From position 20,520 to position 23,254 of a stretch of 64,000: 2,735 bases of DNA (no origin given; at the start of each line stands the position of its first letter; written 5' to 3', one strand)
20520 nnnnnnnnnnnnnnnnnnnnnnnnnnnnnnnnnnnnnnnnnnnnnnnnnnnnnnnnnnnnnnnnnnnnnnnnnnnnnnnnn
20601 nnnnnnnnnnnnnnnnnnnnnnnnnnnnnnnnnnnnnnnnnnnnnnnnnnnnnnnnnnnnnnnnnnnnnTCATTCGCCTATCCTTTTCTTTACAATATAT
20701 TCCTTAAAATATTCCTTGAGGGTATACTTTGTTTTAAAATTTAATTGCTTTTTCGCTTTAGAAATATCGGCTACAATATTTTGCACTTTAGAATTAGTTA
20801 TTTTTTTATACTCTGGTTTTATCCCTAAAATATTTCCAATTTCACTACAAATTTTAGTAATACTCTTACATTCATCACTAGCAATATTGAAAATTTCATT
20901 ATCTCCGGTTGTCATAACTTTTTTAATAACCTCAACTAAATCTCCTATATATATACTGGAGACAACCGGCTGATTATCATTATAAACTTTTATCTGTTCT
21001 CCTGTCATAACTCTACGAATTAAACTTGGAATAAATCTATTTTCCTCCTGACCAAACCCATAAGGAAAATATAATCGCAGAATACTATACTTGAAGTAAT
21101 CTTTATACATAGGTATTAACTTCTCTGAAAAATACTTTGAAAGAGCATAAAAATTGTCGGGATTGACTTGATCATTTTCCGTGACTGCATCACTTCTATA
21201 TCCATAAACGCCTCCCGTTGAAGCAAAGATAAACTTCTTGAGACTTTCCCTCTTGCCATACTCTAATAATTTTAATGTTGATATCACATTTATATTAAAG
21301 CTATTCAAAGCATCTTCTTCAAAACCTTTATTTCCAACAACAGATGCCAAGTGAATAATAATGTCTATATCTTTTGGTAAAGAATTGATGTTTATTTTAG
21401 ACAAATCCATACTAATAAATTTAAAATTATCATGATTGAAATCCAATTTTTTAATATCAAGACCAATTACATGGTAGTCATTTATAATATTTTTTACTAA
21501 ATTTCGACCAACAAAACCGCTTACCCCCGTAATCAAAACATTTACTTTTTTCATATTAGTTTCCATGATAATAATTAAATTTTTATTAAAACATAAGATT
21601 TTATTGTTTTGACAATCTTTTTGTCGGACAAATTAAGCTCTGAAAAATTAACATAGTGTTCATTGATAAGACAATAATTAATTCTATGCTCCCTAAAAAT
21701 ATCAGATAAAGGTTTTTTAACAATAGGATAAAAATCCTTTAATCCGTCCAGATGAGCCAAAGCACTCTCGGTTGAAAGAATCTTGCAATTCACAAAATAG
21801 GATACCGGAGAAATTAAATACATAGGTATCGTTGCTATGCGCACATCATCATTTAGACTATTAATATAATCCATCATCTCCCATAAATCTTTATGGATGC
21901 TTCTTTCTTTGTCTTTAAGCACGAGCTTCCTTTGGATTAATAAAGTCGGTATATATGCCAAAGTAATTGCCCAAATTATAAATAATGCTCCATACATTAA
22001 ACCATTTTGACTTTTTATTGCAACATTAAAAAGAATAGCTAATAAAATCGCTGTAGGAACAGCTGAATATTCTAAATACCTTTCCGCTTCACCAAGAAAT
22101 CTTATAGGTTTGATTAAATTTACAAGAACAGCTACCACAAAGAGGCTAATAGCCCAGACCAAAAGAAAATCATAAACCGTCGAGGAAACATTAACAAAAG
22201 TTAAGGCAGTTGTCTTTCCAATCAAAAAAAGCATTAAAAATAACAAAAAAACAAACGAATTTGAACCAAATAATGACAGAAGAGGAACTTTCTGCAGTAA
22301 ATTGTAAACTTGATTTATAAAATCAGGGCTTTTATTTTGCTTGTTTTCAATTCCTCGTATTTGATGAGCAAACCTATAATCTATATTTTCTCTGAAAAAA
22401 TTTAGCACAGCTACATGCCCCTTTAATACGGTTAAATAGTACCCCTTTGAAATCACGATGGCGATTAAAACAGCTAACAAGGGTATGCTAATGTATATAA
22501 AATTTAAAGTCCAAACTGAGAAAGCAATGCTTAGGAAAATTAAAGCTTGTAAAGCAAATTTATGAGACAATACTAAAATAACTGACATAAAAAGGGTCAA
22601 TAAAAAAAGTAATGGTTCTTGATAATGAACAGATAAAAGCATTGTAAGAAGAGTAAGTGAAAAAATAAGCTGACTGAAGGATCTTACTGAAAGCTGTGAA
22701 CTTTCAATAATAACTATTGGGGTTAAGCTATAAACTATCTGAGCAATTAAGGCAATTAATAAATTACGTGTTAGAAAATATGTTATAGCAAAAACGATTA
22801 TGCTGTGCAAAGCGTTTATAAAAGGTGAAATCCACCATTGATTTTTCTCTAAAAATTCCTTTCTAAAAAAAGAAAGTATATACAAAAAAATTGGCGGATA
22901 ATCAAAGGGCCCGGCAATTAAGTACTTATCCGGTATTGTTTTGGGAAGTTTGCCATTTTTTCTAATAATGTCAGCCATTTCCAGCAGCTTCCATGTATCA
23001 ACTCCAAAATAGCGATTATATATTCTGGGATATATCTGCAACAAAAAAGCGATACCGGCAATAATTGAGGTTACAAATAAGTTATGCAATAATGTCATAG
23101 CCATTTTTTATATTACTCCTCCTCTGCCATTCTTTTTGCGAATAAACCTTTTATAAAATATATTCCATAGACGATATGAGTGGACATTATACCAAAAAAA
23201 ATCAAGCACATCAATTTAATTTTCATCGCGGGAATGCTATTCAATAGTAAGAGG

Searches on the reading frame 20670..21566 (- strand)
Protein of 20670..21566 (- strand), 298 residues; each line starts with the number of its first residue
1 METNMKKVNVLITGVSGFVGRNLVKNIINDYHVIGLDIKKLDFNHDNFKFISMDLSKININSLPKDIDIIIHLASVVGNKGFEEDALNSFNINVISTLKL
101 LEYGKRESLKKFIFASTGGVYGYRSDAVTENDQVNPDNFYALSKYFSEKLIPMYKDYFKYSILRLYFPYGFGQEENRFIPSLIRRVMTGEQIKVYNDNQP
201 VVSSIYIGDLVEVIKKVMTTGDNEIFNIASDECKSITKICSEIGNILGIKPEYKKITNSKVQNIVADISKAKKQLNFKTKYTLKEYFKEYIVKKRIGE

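Call 9: search_protein_families(library=pfam, proteins=[window:20670-21566:-], max_evalue=0.001)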
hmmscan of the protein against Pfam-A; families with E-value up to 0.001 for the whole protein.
window:20670-21566:- (298 aa): 6 families
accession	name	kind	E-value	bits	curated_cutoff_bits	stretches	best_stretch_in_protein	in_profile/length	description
PF01370.27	Epimerase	-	8.4e-39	133.8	20.9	1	10-229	1-240/240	NAD dependent epimerase/dehydratase family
PF16363.11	GDP_Man_Dehyd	-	1.7e-30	107.1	27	1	11-289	1-331/332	GDP-mannose 4,6 dehydratase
PF04321.23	RmlD_sub_bind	-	3.9e-16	59.4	27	1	9-251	2-235/287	RmlD substrate binding domain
PF01073.25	3Beta_HSD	-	1e-13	51.4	22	1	11-212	1-223/280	3-beta hydroxysteroid dehydrogenase/isomerase family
PF07993.18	NAD_binding_4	-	6.4e-13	48.9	20.1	1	54-165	76-204/258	Male sterility protein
PF02719.21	Polysacc_synt_2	-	2.4e-05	24.1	20.2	0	60-255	69-255/293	Polysaccharide biosynthesis protein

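Call 12: search_protein_families(library=ncbifam, proteins=[window:20670-21566:-], max_evalue=0.01)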
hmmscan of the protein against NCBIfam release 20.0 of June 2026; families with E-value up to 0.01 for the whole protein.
window:20670-21566:- (298 aa): 31 families (the best 25 are shown)
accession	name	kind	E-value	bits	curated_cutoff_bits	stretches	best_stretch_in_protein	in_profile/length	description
TIGR01181.1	dTDP_gluc_dehyt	equivalog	5.3e-27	94.7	365.1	1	10-289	2-306/321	dTDP-glucose 4,6-dehydratase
TIGR01179.1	galE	equivalog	1.1e-22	80.4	262.3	1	9-286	1-317/332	UDP-glucose 4-epimerase GalE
TIGR04180.1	EDH_00030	hypoth_equivalog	1.8e-20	73.2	475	1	10-281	1-296/297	NAD-dependent 4,6-dehydratase LegB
TIGR02197.1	heptose_epim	equivalog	1.9e-19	70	274.6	1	10-292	1-311/316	ADP-glyceromanno-heptose 6-epimerase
TIGR01214.1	rmlD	equivalog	2.6e-18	66.1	224.05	1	10-250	2-229/285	dTDP-4-dehydrorhamnose reductase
NF008872.0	PRK11908.1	equivalog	2e-15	56.7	294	1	9-258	3-282/349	bifunctional UDP-4-keto-pentose/UDP-xylose synthase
NF043036.1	ErythonDh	equivalog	4.4e-13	49.1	325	1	9-154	2-163/321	D-erythronate dehydrogenase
TIGR01746.1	Thioester-redct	subfamily_domain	8.8e-12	44.9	213.35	1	53-155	75-181/371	thioester reductase domain-containing protein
NF005998.1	PRK08125.1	equivalog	1.4e-11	43.5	777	1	5-243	313-581/649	bifunctional UDP-4-amino-4-deoxy-L-arabinose formyltransferase/UDP-glucuronic acid oxidase ArnA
NF042423.1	oxyalk_red_Shew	equivalog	3.7e-11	42.7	580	1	6-209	7-212/331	2-alkyl-3-oxoalkanoate reductase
NF007582.0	PRK10217.1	equivalog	2.3e-10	40.1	698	1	9-247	3-270/355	dTDP-glucose 4,6-dehydratase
NF007956.0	PRK10675.1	subfamily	2.4e-10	40.1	394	1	10-167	3-179/338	UDP-glucose 4-epimerase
NF011728.1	PRK15181.1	equivalog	2.9e-10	39.7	760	1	10-289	18-332/348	Vi polysaccharide biosynthesis UDP-N-acetylglucosaminuronic acid C-4 epimerase TviC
TIGR01777.1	yfcH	hypoth_equivalog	1.5e-08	34.6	207.35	1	10-248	1-242/292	TIGR01777 family oxidoreductase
TIGR03466.1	HpnA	hypoth_equivalog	6.9e-08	31.7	367.65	1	9-151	2-152/327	hopanoid-associated sugar epimerase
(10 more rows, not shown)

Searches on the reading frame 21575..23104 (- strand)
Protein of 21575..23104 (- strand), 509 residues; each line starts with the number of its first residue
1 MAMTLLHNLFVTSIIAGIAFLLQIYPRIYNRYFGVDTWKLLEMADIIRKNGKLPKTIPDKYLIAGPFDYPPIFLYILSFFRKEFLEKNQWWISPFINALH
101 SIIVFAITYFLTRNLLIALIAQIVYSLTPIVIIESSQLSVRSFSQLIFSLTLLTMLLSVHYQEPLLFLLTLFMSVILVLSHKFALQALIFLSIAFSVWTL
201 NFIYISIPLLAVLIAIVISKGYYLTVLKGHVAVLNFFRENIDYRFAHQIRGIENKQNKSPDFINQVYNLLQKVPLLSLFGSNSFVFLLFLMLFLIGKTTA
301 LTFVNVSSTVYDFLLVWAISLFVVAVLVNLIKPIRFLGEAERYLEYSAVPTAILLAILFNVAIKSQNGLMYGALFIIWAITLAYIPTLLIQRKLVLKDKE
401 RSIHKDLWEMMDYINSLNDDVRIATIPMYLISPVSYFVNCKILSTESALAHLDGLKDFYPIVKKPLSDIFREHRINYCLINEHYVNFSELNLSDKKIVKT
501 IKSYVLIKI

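Call 7: search_protein_families(library=pfam, proteins=[window:21575-23104:-], max_evalue=1)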
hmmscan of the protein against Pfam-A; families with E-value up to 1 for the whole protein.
window:21575-23104:- (509 aa): 0 families

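Call 12: search_protein_families(library=ncbifam, proteins=[window:21575-23104:-], max_evalue=0.01)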
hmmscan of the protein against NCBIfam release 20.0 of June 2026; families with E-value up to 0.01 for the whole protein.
window:21575-23104:- (509 aa): 0 families

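Call 18: find_homologous_proteins(query=window:21575-23104:-)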
Query window:21575-23104:- (509 aa): 32 proteins with E <= 0.001 among 8000 candidates.
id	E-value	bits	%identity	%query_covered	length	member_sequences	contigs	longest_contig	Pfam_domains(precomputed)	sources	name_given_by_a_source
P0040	0.0e+0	1084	100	100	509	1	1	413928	-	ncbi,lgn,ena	-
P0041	2.3e-292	988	89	100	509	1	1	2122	-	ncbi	-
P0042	4.1e-282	954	84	100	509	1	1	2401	-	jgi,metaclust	metaclust:\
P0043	5.3e-246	835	76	100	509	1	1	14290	-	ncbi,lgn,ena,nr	ncbi:MAG: hypothetical protein KAU12_01360 [Candidatus Omnitrophica bacterium]|nr:hypothetical prote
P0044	1.2e-149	517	83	56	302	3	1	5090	-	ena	-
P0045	1.5e-133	464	46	97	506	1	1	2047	-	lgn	-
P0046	4.9e-128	446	45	97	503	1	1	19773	-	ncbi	ncbi:MAG: hypothetical protein ABH836_07015 [Candidatus Omnitrophota bacterium]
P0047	2.4e-125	437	43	97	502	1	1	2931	-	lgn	-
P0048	3.3e-125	437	41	98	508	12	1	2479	-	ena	-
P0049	1.1e-121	425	42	97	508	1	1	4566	-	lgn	-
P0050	1.6e-111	392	40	98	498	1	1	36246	-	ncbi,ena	-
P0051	3.9e-104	367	36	96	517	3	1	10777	-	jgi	jgi:hypothetical protein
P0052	4.7e-97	344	34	96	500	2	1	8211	-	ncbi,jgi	-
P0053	1.3e-96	342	39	94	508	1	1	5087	-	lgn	-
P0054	1.2e-95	339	37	97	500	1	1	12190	-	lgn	-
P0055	4.7e-91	324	37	96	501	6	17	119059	-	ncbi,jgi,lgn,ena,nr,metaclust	ncbi:MAG: hypothetical protein A3D24_01885 [Candidatus Blackburnbacteria bacterium RIFCSPHIGHO2_02_F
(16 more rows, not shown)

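Call 23: search_solved_structures(query=A2, max_evalue=10, show_alignments=1)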
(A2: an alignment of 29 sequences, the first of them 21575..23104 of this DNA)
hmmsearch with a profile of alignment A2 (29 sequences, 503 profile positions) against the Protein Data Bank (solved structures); distinct sequences matched with E-value up to 10: 0.

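Call 30: predict_structure(alignment_id=A2)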
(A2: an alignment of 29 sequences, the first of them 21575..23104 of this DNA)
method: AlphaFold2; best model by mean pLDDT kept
length: 509 residues; sequences in the alignment: 29
mean_pLDDT: 89.6   pTM: 0.90
mean pLDDT of the five models: 89.6, 89.3, 89.2, 88.9, 88.6
residues with pLDDT >= 90: 347; 70-90: 139; 50-70: 14; < 50: 9
segments of 3 or more residues with pLDDT < 50: 250-258
pLDDT, mean of each block of 10 residues (from residue 1): 84 94 89 87 94 88 90 96 94 96 95 94 95 90 95 91 92 97 95 96 95 97 94 90 67 45 70 87 94 82 83 95 96 91 96 96 91 93 90 80 90 95 92 94 87 80 89 95 85 89 94
secondary structure, 60 per line:
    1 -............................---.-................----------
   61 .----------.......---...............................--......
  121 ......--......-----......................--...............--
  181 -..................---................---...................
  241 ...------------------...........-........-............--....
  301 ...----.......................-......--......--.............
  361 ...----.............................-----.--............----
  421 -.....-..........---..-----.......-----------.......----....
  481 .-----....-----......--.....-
elements in order: H2-29 H35-50 H72-78 H82-112 H115-126 H129-134 H140-161 H164-178 H182-199 H203-218 H222-243 H262-272 H274-281 H283-294 H297-303 H308-330 H332-337 H340-345 H348-363 H368-396 H405-416 E422-426 H428-437 H448-454 H466-472 E477-481 H487-490 E496-501 E504-508

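Call 37: fold_search(model_id=the predicted structure, library=pdb)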
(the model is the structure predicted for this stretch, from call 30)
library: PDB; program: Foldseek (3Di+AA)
matches with E <= 10: 159; with E <= 0.001: 28
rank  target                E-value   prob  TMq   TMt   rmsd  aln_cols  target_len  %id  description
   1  8b6l_I                4.0e-08  1.00  0.63  0.48  13.3       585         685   12  Subtomogram average of the human Sec61-TRAP-OSTA-translocon (released 2022-12-07)
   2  3wak                  7.8e-08  1.00  0.60  0.38  13.0       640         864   12  Crystal structure of the Archaeoglobus fulgidus oligosaccharyltransferase (O29867_ARCFU) in the apo form (released 2013-10-30)
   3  9n9j_I                8.2e-08  1.00  0.59  0.44  13.4       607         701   11  Structure of a GRP94 folding intermediate engaged with a CCDC134- and FKBP11-bound secretory translocon (released 2025-11-19)
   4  6s7t_A                1.7e-07  1.00  0.61  0.46  12.9       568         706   13  Cryo-EM structure of human oligosaccharyltransferase complex OST-B (released 2019-12-18)
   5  7e9s_A                2.1e-07  1.00  0.54  0.34  14.8       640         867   14  Archaeal oligosaccharyltransferase AglB from Archaeoglobus fulgidus in complex with an inhibitory peptide and a dolich (released 2021-09-08)
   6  6ftg_5                2.8e-07  1.00  0.59  0.48  16.3       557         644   13  Subtomogram average of OST-containing ribosome-translocon complexes from canine rough microsomal membranes (released 2018-03-21)
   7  8pn9_A                3.0e-07  1.00  0.63  0.50  15.1       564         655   12  Structure of human oligosaccharyltransferase OST-A complex bound to NGI-1 (released 2024-05-08)
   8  6s7o_A                3.1e-07  1.00  0.61  0.49  13.8       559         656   12  Cryo-EM structure of human oligosaccharyltransferase complex OST-A (released 2019-12-18)
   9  7zli_A                5.8e-07  1.00  0.61  0.49  11.7       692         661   12  Cryo-EM structure of C-mannosyltransferase CeDPY19, in complex with Dol25-P-Man and bound to CMT2-Fab and anti-Fab nan (released 2023-01-11)
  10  8age_A                6.3e-07  1.00  0.62  0.51  10.0       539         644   11  Structure of yeast oligosaccharylransferase complex with acceptor peptide bound (released 2022-12-07)
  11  5gmy_A                7.2e-07  1.00  0.58  0.37  15.3       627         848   13  Crystal structure of the Archaeoglobus fulgidus oligosaccharyltransferase (O29867_ARCFU) tethered with an acceptor pep (released 2017-02-01)
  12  7oci_F                7.2e-07  1.00  0.57  0.47  11.5       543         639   12  Cryo-EM structure of yeast Ost6p containing oligosaccharyltransferase complex (released 2022-02-16)
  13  8agb_A                1.8e-06  1.00  0.61  0.50  13.5       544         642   12  Structure of yeast oligosaccharylransferase complex with lipid-linked oligosaccharide bound (released 2022-12-07)
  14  3waj                  1.9e-06  1.00  0.58  0.39  15.2       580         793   14  Crystal structure of the Archaeoglobus fulgidus oligosaccharyltransferase (O29867_ARCFU) complex with Zn and sulfate (released 2013-10-30)
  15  6ezn_F                2.3e-06  1.00  0.60  0.48  13.9       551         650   12  Cryo-EM structure of the yeast oligosaccharyltransferase (OST) complex (released 2018-01-17)
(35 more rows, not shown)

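Call 65: find_encoding_contigs(protein=P0055, flank=10000, max_places=3)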
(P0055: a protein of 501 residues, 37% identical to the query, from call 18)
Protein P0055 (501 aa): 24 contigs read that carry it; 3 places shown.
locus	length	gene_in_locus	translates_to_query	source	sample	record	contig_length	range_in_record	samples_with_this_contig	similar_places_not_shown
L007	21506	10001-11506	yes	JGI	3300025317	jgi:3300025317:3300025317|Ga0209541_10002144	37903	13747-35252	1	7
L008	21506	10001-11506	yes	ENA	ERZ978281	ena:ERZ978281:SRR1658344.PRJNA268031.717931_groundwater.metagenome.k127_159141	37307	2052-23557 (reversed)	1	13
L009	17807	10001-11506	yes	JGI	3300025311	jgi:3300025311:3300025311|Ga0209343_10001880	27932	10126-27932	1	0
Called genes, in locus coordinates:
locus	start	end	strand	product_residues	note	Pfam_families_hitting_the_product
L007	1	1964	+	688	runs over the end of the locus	PF13231:PMT_2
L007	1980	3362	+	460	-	PF02310:B12-binding, PF04055:Radical_SAM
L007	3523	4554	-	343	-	PF00535:Glycos_transf_2, PF10111:Glyco_tranf_2_2 (weak), PF13506:Glyco_transf_21, PF13641:Glyco_tranf_2_3, PF13632:Glyco_trans_2_3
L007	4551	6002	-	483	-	PF04055:Radical_SAM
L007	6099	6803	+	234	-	PF05711:TylF, PF13578:Methyltransf_24 (weak)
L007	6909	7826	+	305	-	PF00551:Formyl_trans_N, PF02911:Formyl_trans_C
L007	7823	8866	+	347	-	PF01073:3Beta_HSD, PF01370:Epimerase, PF04321:RmlD_sub_bind, PF16363:GDP_Man_Dehyd, PF13460:NAD_binding_10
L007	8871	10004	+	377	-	PF01041:DegT_DnrJ_EryC1, PF00155:Aminotran_1_2 (weak)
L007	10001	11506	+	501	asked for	-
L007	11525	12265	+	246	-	PF05050:Methyltransf_21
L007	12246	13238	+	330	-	PF13489:Methyltransf_23, PF13847:Methyltransf_31 (weak), PF08241:Methyltransf_11, PF08242:Methyltransf_12, PF13649:Methyltransf_25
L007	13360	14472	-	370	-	PF04055:Radical_SAM, PF13186:SPASM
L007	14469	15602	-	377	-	PF13353:Fer4_12, PF04055:Radical_SAM, PF13186:SPASM (weak)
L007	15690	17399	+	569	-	-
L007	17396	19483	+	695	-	PF00754:F5_F8_type_C, PF22633:F5_F8_type_C_2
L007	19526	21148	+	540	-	PF00535:Glycos_transf_2, PF01209:Ubie_methyltran (weak), PF13489:Methyltransf_23, PF08241:Methyltransf_11, PF08242:Methyltransf_12, PF13649:Methyltransf_25, PF13847:Methyltransf_31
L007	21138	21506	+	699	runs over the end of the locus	PF00754:F5_F8_type_C, PF22633:F5_F8_type_C_2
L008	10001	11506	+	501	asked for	-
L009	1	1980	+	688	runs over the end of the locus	PF13231:PMT_2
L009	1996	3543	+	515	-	PF02310:B12-binding, PF04055:Radical_SAM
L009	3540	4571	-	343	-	PF00535:Glycos_transf_2, PF10111:Glyco_tranf_2_2 (weak), PF13506:Glyco_transf_21, PF13641:Glyco_tranf_2_3, PF13632:Glyco_trans_2_3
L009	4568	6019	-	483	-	PF04055:Radical_SAM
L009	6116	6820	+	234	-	PF05711:TylF, PF13578:Methyltransf_24 (weak)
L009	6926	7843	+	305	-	PF00551:Formyl_trans_N, PF02911:Formyl_trans_C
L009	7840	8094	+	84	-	PF01370:Epimerase (weak)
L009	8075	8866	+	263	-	PF01370:Epimerase, PF04321:RmlD_sub_bind, PF16363:GDP_Man_Dehyd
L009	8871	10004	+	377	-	PF01041:DegT_DnrJ_EryC1, PF00155:Aminotran_1_2 (weak)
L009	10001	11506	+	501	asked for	-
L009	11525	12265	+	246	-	PF05050:Methyltransf_21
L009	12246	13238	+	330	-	PF13489:Methyltransf_23, PF13847:Methyltransf_31 (weak), PF08241:Methyltransf_11, PF08242:Methyltransf_12, PF13649:Methyltransf_25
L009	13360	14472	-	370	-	PF04055:Radical_SAM, PF13186:SPASM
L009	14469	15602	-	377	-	PF13353:Fer4_12, PF04055:Radical_SAM, PF13186:SPASM (weak)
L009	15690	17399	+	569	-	-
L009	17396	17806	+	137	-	?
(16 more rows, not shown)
